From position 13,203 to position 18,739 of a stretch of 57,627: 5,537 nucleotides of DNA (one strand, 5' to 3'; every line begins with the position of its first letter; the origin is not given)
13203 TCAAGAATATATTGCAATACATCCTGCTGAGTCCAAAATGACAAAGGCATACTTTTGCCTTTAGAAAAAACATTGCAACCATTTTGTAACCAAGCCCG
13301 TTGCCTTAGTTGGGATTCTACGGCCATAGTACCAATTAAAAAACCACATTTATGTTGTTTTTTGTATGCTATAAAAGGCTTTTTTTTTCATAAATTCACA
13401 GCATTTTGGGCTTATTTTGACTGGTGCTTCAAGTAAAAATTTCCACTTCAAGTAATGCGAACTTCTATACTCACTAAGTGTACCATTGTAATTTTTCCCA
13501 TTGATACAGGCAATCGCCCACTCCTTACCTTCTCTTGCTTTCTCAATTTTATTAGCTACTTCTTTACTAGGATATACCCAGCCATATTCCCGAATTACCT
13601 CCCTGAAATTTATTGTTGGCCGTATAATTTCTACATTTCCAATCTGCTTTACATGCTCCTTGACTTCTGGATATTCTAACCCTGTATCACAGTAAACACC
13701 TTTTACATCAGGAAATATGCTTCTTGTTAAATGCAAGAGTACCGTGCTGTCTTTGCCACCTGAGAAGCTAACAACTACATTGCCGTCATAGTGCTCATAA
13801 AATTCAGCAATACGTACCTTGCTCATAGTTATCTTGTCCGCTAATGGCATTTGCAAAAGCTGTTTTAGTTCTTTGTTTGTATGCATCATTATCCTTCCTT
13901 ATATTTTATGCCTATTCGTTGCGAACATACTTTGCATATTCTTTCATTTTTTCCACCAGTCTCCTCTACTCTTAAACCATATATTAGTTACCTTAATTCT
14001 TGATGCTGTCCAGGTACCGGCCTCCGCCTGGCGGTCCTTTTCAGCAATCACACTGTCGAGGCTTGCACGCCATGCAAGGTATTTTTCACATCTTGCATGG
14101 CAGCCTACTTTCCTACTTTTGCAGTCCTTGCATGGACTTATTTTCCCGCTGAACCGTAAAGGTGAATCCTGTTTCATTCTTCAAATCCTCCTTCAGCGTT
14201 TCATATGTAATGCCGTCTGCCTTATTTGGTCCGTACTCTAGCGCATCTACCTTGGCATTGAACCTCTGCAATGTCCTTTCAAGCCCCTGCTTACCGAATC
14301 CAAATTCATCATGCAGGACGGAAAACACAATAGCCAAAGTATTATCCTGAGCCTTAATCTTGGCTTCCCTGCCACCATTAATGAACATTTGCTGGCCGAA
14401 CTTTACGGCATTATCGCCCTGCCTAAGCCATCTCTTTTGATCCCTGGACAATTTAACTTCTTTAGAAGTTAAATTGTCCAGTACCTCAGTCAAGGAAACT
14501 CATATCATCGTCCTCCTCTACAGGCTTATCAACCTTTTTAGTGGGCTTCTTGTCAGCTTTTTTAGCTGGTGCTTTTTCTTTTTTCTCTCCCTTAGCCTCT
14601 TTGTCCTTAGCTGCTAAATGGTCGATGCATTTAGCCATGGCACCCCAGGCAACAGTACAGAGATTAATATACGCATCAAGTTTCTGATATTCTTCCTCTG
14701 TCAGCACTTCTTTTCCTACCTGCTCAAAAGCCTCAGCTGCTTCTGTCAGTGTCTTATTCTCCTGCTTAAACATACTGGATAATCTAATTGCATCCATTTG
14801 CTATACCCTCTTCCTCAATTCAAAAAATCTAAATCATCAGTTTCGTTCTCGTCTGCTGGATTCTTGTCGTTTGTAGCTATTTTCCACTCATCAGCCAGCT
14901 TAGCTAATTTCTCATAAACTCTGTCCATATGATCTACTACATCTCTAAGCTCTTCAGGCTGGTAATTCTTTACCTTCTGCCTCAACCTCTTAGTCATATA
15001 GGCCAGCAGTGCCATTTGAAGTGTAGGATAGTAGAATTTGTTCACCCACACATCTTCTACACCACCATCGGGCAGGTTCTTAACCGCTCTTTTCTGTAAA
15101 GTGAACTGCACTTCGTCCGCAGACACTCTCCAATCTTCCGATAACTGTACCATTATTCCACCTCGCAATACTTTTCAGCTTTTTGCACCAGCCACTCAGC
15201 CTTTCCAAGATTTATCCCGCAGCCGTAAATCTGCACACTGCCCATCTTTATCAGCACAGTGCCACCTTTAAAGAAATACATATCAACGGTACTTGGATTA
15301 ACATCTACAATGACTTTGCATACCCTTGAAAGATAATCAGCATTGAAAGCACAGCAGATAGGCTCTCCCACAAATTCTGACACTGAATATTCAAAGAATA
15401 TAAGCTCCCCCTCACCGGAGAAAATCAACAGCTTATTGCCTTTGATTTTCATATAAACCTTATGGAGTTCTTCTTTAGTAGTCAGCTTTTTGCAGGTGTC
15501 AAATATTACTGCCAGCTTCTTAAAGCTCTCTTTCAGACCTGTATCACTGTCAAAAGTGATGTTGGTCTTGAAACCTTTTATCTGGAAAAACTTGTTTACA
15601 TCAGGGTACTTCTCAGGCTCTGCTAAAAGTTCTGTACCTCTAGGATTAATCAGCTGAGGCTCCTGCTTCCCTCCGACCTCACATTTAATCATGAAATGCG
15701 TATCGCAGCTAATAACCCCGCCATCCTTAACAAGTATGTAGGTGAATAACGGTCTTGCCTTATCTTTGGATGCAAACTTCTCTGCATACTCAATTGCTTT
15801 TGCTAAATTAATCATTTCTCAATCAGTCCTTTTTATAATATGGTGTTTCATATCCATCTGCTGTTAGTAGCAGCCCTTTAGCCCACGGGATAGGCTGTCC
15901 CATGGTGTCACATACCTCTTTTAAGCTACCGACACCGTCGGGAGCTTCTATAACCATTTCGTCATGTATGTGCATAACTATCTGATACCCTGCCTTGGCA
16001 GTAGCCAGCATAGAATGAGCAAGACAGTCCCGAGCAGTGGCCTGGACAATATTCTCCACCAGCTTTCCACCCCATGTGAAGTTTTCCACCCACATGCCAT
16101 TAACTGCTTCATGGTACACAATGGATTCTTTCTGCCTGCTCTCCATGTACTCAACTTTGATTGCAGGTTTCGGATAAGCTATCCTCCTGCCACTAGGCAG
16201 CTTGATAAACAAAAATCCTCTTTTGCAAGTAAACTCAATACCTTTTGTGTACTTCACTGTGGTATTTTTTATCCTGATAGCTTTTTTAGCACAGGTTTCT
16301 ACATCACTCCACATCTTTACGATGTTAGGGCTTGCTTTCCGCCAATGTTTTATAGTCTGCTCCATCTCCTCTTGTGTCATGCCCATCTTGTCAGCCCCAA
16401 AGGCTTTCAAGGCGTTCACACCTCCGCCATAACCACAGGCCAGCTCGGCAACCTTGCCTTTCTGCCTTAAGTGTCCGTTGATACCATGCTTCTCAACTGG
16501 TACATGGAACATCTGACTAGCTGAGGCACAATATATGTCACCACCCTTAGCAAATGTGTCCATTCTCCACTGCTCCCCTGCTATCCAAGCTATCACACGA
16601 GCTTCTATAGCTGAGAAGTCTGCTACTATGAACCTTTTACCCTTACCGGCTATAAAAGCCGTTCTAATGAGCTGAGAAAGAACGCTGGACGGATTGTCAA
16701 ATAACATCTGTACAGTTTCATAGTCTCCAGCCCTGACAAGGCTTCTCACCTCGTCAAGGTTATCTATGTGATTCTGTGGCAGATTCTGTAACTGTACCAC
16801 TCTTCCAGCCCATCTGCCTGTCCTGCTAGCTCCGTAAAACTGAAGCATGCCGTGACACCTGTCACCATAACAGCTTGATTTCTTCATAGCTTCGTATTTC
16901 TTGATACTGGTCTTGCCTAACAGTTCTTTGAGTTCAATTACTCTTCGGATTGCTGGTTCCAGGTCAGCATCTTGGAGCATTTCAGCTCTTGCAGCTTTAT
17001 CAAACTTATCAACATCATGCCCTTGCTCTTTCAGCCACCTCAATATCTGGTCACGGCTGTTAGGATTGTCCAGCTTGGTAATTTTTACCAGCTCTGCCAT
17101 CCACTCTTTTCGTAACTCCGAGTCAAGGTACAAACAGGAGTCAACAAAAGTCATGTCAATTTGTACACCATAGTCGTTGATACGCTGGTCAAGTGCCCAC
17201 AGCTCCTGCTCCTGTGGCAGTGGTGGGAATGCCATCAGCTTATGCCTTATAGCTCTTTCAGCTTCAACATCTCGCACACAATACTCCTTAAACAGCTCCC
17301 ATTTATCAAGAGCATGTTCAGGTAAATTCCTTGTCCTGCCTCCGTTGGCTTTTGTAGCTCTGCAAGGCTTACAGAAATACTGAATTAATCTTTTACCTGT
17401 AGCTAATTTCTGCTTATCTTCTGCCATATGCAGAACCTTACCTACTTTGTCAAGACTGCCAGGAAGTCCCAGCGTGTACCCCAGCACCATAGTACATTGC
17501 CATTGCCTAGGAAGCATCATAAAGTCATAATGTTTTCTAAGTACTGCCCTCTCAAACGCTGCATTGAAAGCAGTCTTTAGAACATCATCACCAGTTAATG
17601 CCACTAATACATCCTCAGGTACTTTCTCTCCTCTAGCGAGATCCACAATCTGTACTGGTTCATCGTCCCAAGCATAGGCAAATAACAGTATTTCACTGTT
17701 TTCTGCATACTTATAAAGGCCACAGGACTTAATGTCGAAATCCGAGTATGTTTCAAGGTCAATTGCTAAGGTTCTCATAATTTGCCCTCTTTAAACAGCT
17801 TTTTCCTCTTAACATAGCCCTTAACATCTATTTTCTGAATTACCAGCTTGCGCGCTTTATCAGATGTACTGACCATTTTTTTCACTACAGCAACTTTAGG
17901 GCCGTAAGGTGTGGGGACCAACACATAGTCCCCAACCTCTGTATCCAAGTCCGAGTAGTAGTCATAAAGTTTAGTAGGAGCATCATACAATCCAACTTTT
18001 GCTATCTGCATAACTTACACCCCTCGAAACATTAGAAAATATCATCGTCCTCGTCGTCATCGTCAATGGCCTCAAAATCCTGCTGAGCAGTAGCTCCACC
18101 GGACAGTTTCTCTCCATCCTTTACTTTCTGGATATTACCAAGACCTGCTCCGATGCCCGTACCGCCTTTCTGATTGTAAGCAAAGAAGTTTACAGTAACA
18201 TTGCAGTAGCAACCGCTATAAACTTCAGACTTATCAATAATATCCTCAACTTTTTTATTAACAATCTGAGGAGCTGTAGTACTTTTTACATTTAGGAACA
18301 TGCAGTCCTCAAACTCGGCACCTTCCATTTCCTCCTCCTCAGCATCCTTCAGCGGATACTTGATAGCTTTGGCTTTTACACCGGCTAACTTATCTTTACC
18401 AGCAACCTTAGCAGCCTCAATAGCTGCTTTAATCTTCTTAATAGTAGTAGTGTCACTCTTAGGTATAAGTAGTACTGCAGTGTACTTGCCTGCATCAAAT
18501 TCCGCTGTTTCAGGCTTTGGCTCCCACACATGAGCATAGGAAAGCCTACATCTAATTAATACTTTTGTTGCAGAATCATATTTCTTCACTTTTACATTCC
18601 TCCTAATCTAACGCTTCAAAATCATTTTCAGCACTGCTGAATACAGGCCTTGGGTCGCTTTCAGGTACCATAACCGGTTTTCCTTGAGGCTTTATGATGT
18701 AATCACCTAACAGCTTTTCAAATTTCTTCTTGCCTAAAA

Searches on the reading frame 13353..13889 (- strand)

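Call 14: search_protein_families(library=phrogs, proteins=[window:13353-13889:-], max_evalue=0.001)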
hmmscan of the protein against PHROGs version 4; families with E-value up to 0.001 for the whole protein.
window:13353-13889:- (179 aa): 4 families
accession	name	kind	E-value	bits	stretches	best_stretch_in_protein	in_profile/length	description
phrog_424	-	moron, auxiliary metabolic gene and host takeover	4.4e-23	83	1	8-177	132-263/460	phosphoadenosine phosphosulfate reductase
phrog_2302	-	moron, auxiliary metabolic gene and host takeover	1.4e-10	41.7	1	18-86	11-84/381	phosphoadenosine phosphosulfate reductase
phrog_15238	-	unknown function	8.8e-07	30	1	33-98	9-76/215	-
phrog_31067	-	unknown function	0.00043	21.4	1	39-72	25-59/68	-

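Call 35: search_protein_families(library=pfam, proteins=[window:13353-13889:-], max_evalue=0.01)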
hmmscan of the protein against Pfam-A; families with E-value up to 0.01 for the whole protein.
window:13353-13889:- (179 aa): 2 families
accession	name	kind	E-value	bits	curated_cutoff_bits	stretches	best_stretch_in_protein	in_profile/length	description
PF01507.26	PAPS_reduct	-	3.8e-11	43.7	22.5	1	37-103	1-72/175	Phosphoadenosine phosphosulfate reductase domain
PF01171.26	ATP_bind_3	-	0.0033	17.6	27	0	38-60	2-24/182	PP-loop family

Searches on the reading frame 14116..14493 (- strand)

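Call 14: search_protein_families(library=phrogs, proteins=[window:14116-14493:-], max_evalue=0.001)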
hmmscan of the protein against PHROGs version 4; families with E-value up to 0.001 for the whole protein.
window:14116-14493:- (126 aa): 2 families
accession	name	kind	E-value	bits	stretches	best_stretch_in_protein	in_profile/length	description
phrog_17690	-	unknown function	4.5e-07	30.8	1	45-96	59-110/127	-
phrog_37395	-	unknown function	8.8e-05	23.8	1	49-113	28-87/210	-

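Call 35: search_protein_families(library=pfam, proteins=[window:14116-14493:-], max_evalue=0.01)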
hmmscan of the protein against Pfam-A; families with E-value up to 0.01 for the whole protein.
window:14116-14493:- (126 aa): 0 families

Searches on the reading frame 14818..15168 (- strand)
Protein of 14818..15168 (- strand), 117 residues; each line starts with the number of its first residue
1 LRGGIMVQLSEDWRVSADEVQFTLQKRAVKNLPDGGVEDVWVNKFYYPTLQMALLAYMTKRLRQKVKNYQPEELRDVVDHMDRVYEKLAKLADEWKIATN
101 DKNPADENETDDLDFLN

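Call 14: search_protein_families(library=phrogs, proteins=[window:14818-15168:-], max_evalue=0.001)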
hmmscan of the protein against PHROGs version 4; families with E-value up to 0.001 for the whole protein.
window:14818-15168:- (117 aa): 1 family
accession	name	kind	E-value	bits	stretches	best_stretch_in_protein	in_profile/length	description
phrog_154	-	DNA, RNA and nucleotide metabolism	9.9e-10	39.5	1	5-106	6-103/112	replication initiation protein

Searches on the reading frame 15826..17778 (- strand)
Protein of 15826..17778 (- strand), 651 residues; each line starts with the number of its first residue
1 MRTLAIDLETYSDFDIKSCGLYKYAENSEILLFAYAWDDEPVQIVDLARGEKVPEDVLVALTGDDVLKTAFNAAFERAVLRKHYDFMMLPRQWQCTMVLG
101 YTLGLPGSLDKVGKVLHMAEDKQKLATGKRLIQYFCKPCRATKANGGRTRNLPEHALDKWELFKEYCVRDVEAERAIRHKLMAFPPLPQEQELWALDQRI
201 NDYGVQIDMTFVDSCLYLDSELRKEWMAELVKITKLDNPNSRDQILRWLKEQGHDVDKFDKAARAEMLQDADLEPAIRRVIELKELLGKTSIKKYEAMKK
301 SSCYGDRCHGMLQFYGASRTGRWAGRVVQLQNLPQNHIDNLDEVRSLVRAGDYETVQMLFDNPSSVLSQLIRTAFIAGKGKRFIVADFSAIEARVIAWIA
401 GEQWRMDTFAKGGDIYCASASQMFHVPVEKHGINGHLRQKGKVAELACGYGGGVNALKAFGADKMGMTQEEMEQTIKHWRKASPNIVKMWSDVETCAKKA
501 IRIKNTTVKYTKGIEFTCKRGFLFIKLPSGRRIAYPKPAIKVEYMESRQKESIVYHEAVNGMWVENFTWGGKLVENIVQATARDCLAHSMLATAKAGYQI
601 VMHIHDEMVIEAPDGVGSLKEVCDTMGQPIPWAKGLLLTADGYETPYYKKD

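Call 14: search_protein_families(library=phrogs, proteins=[window:15826-17778:-], max_evalue=0.001)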
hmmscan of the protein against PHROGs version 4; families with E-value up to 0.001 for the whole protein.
window:15826-17778:- (651 aa): 6 families
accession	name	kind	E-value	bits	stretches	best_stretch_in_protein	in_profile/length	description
phrog_17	-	DNA, RNA and nucleotide metabolism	1.5e-152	511.2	1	1-650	670-1233/1445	DNA polymerase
phrog_10285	-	DNA, RNA and nucleotide metabolism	3.5e-108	362.4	1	330-651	1-321/321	DNA polymerase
phrog_7766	-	DNA, RNA and nucleotide metabolism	2.2e-54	184.7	1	465-651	1-186/186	DNA polymerase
phrog_2573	-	DNA, RNA and nucleotide metabolism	8.4e-14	52.5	1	372-614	6-231/336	DNA polymerase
phrog_15971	-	DNA, RNA and nucleotide metabolism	0.00062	20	0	223-411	33-193/376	DNA polymerase I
phrog_23226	-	DNA, RNA and nucleotide metabolism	0.00083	18.9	0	365-424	323-382/611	DNA polymerase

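Call 48: search_dna_similar(query=window:15826-17778:-, collection=phages, mode=protein, max_rows=15)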
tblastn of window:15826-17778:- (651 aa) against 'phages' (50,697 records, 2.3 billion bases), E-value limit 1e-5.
Records with a match: 1820; places in all: 1842; records where one place covers at least 80% of the query: 1610.
Best place of each record, by identity: <60% 1820.
By first word of the organism name: Salmonella 454; Escherichia 260; Streptococcus 130; Bacteroides 105; Staphylococcus 84; Xanthomonas 60; Microbacterium 58; Vibrio 47; Bacteriophage 37; Pseudomonas 32; and 104 more.
By host as written in the record: - 141; Escherichia coli 138; Salmonella enterica 73; Salmonella enterica subsp. enterica serovar Typhimurium 73; Salmonella enterica subsp. enterica serovar Enteritidis 60; Salmonella sp. 48; Vibrio lentus 34; Staphylococcus aureus 32; and 595 more.
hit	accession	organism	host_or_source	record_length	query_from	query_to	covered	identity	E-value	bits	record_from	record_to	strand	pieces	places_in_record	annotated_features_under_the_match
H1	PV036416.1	phage NatCom_3357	human feces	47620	1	651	100%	53.9%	0e+0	691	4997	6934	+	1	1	DNA polymerase | nucleoside 2-deoxyribosyltransferase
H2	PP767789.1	Clostridioides phage phiCDKH02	Clostridioides difficile CD500-12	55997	1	651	100%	53.1%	0e+0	706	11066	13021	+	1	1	DNA polymerase | DUF2815 family protein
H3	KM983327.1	Clostridium phage phiCT453A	Clostridium tetani ATCC 453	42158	3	651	100%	52.9%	0e+0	696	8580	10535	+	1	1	DNA polymerase I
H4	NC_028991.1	Clostridium phage phiCT453A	Clostridium tetani ATCC 453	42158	3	651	100%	52.9%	0e+0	696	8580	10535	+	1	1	DNA polymerase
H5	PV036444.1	Clostridium phage NatCom_42228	Clostridium sp. 003024715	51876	1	651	100%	52.7%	0e+0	679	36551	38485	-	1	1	DNA polymerase | hypothetical protein (x2)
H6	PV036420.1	phage NatCom_9287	human feces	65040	1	651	100%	52.7%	0e+0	674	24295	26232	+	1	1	hypothetical protein | nucleoside 2-deoxyribosyltransferase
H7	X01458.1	Bacillus phage SPO2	-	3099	1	651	100%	52.4%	0e+0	687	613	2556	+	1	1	unnamed protein product; SP02 DNA polymerase (aa 1-648) | unnamed protein product; ORF1 (aa 1-86)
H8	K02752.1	Bacillus phage SPO2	-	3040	1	651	100%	52.4%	0e+0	687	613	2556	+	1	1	DNA polymerase (gene L; ttg start codon)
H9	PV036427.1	Evtepia phage NatCom_11697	Evtepia sp.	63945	4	651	100%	52.5%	0e+0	642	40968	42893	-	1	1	DNA polymerase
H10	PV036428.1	phage NatCom_18656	human feces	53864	4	651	100%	52.5%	0e+0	642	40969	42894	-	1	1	DNA polymerase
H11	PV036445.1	Evtepia phage NatCom_42594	Evtepia sp. 900546255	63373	4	651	100%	52.4%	0e+0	640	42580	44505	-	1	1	DNA polymerase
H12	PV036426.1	Acutalibacteraceae phage NatCom_11578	Acutalibacteraceae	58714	1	651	100%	52.0%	0e+0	662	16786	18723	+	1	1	DNA polymerase | nucleoside 2-deoxyribosyltransferase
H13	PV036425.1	Oscillospiraceae phage NatCom_11393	Oscillospiraceae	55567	1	651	100%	51.9%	0e+0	667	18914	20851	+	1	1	DNA polymerase | hypothetical protein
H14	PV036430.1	phage NatCom_20922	human feces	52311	4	651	100%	52.1%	0e+0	637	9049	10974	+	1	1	hypothetical protein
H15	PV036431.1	Oscillospiraceae phage NatCom_21982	Oscillospiraceae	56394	1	651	100%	51.8%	0e+0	667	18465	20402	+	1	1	DNA polymerase | hypothetical protein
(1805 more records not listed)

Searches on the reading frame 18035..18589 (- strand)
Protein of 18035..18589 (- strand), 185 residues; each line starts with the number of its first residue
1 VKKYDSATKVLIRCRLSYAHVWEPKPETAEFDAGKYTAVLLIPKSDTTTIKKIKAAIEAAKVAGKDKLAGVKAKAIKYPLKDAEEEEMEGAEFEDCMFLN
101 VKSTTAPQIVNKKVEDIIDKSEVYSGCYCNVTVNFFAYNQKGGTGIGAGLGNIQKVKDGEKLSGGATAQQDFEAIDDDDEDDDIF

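Call 14: search_protein_families(library=phrogs, proteins=[window:18035-18589:-], max_evalue=0.001)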
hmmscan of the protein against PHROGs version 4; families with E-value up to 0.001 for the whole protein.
window:18035-18589:- (185 aa): 1 family
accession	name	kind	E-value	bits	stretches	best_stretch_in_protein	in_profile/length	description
phrog_112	-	DNA, RNA and nucleotide metabolism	2.4e-56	192.4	1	1-183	14-202/265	Gp2.5-like ssDNA binding protein and ssDNA annealing protein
